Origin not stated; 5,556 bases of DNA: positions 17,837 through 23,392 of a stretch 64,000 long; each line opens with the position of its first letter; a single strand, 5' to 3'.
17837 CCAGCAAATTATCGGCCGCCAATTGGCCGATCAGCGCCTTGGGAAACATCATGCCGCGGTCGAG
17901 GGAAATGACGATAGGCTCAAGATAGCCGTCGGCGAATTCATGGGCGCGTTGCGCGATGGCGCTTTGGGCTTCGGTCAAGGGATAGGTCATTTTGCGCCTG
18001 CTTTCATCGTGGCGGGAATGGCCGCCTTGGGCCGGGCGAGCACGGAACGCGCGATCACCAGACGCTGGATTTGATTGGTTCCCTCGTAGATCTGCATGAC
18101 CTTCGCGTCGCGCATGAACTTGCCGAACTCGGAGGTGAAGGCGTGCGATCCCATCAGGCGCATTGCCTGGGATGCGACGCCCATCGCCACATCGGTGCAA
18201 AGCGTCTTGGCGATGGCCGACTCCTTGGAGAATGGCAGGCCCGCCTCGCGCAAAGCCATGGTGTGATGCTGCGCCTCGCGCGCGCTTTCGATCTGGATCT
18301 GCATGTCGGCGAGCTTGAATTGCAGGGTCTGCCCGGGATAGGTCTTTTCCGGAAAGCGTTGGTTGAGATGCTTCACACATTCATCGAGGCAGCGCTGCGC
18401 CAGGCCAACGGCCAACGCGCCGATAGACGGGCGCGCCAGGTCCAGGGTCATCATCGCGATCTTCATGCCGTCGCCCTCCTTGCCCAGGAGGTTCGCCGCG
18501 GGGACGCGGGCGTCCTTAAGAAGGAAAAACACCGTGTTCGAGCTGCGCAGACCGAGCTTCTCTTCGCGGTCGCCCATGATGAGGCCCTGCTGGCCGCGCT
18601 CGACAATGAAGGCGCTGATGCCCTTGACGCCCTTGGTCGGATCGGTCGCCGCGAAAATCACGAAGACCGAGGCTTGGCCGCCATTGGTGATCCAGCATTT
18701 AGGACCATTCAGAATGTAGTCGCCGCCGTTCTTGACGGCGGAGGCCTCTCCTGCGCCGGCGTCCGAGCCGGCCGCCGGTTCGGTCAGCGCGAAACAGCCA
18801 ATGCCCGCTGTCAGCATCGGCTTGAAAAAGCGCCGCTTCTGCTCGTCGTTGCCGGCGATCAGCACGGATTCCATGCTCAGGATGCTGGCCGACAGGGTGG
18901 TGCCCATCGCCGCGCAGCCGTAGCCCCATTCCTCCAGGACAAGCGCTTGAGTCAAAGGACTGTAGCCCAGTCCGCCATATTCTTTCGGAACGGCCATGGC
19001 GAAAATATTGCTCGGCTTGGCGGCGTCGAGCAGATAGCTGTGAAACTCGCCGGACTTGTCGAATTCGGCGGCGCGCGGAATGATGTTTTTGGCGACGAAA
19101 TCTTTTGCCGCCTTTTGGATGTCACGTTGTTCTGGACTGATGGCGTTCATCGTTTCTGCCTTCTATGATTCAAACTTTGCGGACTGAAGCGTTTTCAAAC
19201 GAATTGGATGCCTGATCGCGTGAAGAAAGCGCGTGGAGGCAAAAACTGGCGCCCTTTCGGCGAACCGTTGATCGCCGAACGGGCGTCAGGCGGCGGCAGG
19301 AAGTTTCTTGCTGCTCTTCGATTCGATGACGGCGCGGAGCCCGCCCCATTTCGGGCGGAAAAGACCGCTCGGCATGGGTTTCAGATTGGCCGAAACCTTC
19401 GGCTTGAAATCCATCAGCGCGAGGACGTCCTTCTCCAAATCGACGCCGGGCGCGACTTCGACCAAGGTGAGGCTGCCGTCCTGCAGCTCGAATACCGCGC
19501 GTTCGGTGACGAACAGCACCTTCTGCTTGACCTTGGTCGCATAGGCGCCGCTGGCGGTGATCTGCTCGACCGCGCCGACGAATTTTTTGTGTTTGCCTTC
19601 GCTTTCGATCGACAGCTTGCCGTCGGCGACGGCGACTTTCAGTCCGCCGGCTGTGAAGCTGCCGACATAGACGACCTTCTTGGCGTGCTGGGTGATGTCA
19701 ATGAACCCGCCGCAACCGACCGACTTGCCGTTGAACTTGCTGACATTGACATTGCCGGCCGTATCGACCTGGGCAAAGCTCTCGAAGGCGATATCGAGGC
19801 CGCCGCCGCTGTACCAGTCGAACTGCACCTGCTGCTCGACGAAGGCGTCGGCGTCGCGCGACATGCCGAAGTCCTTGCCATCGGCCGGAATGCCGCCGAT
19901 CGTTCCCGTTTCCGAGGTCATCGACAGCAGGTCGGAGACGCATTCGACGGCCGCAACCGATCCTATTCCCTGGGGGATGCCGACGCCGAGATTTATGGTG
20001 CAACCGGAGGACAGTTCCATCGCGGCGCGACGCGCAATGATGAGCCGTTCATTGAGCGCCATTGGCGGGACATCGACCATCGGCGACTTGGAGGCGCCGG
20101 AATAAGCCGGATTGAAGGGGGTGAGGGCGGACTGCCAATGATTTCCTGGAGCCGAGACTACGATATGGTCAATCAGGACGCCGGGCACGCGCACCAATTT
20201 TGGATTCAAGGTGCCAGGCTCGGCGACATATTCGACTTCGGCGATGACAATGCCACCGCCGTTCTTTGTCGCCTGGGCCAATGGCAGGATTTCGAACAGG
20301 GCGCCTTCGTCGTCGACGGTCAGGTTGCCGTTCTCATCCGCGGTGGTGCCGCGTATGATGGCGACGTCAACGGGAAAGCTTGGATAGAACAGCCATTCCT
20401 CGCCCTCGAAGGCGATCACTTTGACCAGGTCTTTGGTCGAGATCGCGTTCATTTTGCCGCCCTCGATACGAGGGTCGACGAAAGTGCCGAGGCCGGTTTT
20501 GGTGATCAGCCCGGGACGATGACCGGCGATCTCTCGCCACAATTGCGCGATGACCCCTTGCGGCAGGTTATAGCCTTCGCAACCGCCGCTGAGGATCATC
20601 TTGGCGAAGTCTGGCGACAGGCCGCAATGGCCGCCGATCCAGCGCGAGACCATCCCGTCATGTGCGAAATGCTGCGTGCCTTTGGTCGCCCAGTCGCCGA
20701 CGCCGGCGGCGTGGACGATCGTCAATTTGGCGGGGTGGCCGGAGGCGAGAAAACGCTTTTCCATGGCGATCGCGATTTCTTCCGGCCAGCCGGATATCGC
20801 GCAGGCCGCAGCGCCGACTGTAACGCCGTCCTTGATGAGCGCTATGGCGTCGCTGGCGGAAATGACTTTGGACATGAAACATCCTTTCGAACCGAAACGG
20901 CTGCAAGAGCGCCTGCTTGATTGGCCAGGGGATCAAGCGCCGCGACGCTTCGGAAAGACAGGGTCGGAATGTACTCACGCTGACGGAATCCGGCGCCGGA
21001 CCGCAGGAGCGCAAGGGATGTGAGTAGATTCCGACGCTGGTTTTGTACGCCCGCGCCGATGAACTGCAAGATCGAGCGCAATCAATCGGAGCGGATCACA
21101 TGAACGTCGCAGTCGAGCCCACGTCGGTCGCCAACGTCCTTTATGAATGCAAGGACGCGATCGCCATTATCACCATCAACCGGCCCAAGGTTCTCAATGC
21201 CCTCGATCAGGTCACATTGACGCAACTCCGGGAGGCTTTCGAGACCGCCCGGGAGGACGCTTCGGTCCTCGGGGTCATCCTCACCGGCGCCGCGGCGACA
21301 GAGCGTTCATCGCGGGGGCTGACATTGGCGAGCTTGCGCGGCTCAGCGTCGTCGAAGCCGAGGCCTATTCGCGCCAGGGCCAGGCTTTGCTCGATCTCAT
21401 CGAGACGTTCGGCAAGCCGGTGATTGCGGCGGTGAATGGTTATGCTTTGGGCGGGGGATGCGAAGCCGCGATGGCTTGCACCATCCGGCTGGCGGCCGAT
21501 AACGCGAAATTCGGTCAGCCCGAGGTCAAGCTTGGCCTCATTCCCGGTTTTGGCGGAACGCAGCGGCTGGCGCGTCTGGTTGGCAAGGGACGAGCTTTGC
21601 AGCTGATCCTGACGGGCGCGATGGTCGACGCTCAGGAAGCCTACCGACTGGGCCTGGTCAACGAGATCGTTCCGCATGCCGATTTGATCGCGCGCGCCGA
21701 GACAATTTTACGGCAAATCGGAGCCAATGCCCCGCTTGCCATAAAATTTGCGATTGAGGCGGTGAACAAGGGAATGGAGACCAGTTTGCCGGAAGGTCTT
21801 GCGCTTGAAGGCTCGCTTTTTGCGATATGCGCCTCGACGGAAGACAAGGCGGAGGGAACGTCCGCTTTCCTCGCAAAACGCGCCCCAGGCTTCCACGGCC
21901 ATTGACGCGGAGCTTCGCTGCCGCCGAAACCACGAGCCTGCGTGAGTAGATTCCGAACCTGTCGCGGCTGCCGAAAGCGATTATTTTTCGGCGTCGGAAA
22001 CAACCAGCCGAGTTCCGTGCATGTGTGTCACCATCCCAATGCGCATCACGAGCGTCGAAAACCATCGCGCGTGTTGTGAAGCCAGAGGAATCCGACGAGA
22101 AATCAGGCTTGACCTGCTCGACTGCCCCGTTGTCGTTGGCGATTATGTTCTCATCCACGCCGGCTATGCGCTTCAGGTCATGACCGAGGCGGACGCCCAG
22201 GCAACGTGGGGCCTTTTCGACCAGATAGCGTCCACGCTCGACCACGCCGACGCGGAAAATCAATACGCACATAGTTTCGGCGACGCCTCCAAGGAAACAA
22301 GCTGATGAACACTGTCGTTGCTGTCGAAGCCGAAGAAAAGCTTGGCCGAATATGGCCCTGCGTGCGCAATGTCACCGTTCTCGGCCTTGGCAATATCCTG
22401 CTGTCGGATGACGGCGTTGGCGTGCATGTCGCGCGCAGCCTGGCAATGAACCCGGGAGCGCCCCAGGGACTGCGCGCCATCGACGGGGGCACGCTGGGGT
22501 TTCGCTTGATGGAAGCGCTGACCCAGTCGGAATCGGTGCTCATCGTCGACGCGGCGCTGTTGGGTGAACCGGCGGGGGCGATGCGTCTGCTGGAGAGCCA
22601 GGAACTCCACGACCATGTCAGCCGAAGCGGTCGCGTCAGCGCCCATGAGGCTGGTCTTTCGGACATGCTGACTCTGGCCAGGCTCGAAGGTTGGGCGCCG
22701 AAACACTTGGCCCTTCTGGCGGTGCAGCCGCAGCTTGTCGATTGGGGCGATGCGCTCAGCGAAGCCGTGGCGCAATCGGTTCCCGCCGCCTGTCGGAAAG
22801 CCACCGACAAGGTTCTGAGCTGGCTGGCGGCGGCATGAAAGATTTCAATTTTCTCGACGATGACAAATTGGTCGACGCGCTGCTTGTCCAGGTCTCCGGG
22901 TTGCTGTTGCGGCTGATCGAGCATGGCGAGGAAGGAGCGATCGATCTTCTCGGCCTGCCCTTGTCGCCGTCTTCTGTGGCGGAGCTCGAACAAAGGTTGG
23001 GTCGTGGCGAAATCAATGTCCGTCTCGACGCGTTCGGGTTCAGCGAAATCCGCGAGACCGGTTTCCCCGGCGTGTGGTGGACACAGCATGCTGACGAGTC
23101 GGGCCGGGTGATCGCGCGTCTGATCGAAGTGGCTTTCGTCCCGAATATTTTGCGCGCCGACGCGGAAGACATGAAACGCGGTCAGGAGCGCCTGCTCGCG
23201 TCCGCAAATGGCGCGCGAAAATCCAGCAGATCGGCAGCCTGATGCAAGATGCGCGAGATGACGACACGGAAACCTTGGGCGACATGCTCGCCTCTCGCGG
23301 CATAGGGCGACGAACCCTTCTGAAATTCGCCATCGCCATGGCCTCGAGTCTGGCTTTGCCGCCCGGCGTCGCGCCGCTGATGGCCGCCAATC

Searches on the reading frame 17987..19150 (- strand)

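Call 10: search_protein_families(library=pfam, proteins=[window:17987-19150:-], max_evalue=0.01)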
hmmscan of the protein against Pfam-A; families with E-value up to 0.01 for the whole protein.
window:17987-19150:- (387 aa): 5 families
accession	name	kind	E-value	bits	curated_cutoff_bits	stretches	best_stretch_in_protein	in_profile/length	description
PF00441.29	Acyl-CoA_dh_1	-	1.8e-36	125.9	22.4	1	226-371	1-150/150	Acyl-CoA dehydrogenase, C-terminal domain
PF02771.21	Acyl-CoA_dh_N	-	2.2e-25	89.6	22.9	1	5-114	1-111/113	Acyl-CoA dehydrogenase, N-terminal domain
PF02770.24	Acyl-CoA_dh_M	-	5.1e-21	75.1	33.3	1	119-207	1-90/97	Acyl-CoA dehydrogenase, middle domain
PF08028.16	Acyl-CoA_dh_2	-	1.3e-13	51.9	22.7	1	243-359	3-133/134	Acyl-CoA dehydrogenase, C-terminal domain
PF22924.1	ACOX_C_alpha1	-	6.5e-05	23.2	27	1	303-370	98-168/169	Acyl-CoA oxidase, C-alpha1 domain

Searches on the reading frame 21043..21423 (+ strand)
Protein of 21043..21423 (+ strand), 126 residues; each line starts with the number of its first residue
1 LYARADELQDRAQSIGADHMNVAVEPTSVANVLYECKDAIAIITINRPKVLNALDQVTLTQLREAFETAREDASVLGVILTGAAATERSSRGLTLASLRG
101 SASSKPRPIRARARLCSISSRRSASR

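Call 8: search_protein_families(library=pfam, proteins=[window:21043-21423:+], max_evalue=0.01)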
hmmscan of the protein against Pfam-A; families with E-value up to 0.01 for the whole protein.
window:21043-21423:+ (126 aa): 2 families
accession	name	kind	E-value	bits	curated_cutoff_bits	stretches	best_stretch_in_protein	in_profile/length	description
PF00378.25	ECH_1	-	3.8e-11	43.3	27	1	37-85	3-49/251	Enoyl-CoA hydratase/isomerase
PF16113.10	ECH_2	-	2e-06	28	27.2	1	41-84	2-45/335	Enoyl-CoA hydratase/isomerase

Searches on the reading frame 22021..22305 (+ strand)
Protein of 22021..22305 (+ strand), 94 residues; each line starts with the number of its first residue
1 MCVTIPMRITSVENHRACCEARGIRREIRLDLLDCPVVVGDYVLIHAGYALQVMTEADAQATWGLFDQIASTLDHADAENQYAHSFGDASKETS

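Call 35: search_protein_families(library=pfam, proteins=[window:22021-22305:+], max_evalue=1)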
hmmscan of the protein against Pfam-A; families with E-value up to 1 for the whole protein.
window:22021-22305:+ (94 aa): 2 families
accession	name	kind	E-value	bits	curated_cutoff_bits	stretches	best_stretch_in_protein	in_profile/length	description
PF01455.23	HupF_HypC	-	8e-22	77.6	28.5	1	1-65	1-64/65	HupF/HypC family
PF02255.21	PTS_IIA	-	0.074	13.6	27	1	44-85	7-48/94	PTS system, Lactose/Cellobiose specific IIA subunit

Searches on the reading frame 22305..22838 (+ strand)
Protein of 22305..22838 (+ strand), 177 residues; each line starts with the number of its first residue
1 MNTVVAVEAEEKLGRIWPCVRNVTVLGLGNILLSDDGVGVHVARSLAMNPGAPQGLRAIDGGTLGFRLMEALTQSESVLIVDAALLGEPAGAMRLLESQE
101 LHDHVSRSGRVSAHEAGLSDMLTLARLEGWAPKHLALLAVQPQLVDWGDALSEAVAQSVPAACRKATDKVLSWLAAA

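Call 8: search_protein_families(library=pfam, proteins=[window:22305-22838:+], max_evalue=0.01)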
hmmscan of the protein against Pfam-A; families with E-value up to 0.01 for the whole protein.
window:22305-22838:+ (177 aa): 1 family
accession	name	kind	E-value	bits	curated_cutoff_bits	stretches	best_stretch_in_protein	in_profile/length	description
PF01750.23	HycI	-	1e-20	74.3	23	1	40-167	1-128/130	Hydrogenase maturation protease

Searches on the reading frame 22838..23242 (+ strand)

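Call 35: search_protein_families(library=pfam, proteins=[window:22838-23242:+], max_evalue=1)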
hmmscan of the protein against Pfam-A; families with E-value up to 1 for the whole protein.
window:22838-23242:+ (134 aa): 1 family
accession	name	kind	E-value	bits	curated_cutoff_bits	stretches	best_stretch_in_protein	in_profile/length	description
PF04809.18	HupH_C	-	5.7e-24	84.6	23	1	14-120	6-112/118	HupH hydrogenase expression protein, C-terminal conserved region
